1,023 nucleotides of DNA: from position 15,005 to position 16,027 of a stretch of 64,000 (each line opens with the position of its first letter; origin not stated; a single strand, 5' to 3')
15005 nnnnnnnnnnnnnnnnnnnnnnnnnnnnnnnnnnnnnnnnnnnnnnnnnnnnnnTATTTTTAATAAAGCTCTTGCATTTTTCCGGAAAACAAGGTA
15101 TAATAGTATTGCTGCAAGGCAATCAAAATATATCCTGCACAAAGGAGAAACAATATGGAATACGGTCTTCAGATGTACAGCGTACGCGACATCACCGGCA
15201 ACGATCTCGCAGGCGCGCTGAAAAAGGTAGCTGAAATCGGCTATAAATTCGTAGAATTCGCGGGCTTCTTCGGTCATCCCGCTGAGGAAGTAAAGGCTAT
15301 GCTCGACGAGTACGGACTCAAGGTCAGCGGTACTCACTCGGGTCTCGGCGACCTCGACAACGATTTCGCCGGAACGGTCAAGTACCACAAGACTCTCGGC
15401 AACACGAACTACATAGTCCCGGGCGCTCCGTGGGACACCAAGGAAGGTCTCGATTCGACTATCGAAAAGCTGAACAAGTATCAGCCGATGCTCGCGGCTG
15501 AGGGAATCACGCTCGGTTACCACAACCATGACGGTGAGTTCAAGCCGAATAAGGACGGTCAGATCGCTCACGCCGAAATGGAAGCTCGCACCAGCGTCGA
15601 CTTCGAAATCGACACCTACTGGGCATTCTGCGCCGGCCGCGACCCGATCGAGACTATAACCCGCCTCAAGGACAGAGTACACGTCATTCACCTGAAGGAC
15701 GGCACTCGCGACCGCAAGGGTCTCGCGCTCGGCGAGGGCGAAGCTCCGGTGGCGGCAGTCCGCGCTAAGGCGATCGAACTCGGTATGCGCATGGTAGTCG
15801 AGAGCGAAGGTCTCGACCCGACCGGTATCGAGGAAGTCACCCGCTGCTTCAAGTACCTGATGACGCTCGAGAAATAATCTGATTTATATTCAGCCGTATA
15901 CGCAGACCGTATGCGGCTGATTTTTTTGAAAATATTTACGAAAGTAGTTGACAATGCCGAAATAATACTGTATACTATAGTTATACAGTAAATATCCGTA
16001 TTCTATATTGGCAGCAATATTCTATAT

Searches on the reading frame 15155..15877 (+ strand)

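Call 73: search_protein_families(library=pfam, max_evalue=0.001, proteins=[window:15155-15877:+])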
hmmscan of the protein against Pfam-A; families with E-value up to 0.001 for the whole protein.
window:15155-15877:+ (240 aa): 1 family
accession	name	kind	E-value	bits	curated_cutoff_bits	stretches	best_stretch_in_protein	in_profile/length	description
PF01261.30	AP_endonuc_2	-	3e-20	73.4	31.1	1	22-219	1-229/249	Xylose isomerase-like TIM barrel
